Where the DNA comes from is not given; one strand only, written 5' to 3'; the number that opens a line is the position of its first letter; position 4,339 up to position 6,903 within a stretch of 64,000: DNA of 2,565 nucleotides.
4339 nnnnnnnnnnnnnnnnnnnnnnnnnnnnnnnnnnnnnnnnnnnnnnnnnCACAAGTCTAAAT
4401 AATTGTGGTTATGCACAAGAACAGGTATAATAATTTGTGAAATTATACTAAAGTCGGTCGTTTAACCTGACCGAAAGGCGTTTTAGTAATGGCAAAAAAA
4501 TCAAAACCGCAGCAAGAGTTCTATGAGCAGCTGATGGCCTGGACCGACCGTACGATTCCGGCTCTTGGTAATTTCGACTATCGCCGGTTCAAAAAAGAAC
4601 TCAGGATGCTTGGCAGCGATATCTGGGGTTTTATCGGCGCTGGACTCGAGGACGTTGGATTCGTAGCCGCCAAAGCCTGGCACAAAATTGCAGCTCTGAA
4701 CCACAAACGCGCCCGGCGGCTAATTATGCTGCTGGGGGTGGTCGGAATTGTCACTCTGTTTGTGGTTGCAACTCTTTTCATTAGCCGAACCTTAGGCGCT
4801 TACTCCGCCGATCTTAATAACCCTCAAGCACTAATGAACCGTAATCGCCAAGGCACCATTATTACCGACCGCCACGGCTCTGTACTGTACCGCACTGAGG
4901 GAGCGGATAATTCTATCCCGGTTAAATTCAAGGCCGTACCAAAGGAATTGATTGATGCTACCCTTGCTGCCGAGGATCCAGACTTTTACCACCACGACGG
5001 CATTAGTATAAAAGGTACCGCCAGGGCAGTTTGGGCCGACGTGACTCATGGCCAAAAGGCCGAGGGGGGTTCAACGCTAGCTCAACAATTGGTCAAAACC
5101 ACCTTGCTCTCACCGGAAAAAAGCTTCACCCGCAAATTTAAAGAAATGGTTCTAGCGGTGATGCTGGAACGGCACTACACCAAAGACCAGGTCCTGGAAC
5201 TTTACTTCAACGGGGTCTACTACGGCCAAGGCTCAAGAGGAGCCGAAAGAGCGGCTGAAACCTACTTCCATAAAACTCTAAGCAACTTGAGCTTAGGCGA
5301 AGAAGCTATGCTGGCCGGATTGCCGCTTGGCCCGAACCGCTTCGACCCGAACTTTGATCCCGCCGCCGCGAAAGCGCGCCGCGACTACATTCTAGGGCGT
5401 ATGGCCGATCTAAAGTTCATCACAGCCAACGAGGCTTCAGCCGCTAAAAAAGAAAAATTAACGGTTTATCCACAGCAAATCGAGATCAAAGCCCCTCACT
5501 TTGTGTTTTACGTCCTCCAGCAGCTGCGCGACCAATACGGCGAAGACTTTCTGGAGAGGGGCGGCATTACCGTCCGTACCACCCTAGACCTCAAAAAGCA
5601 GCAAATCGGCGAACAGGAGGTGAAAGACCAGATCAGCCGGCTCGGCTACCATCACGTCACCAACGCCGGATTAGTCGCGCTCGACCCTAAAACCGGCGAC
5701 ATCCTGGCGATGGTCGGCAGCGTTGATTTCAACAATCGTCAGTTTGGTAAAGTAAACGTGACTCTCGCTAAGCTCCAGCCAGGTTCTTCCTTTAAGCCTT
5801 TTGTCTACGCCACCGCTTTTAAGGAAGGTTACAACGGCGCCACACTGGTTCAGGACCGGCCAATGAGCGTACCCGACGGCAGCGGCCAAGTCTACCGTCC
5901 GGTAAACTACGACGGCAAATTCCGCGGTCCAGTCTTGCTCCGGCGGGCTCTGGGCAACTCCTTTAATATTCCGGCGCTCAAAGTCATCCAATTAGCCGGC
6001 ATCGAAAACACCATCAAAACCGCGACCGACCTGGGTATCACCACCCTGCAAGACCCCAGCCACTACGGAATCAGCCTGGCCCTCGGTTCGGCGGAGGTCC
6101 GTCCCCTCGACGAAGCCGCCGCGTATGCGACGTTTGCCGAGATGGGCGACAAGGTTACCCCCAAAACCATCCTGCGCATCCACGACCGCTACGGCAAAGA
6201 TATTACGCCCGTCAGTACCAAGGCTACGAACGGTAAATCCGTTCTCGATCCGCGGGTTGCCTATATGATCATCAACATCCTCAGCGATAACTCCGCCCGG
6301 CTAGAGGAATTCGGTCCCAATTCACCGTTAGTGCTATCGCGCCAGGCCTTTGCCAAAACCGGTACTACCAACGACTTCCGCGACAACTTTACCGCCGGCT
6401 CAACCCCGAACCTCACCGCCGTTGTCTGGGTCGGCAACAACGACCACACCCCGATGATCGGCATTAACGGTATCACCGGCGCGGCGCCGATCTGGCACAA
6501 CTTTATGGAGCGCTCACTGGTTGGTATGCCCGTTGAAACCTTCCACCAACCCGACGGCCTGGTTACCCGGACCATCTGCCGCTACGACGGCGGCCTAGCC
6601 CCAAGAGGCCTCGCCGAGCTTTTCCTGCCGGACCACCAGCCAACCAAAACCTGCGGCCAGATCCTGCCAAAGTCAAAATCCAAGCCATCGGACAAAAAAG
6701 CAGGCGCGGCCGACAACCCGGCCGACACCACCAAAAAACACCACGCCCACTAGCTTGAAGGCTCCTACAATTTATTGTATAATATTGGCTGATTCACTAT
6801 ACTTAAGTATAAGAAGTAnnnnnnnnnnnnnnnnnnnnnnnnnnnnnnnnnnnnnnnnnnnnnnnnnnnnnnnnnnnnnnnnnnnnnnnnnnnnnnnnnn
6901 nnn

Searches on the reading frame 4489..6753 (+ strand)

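Call 87: search_protein_families(library=pfam, proteins=[window:4489-6753:+], max_evalue=0.00001)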
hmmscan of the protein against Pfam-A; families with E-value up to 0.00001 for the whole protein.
window:4489-6753:+ (754 aa): 2 families
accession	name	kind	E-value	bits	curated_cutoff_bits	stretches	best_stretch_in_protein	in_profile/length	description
PF00912.28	Transgly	-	2.7e-58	196.8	27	1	131-305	3-177/178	Transglycosylase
PF00905.27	Transpeptidase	-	1.2e-19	71.1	22.1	1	395-633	3-248/299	Penicillin binding protein transpeptidase domain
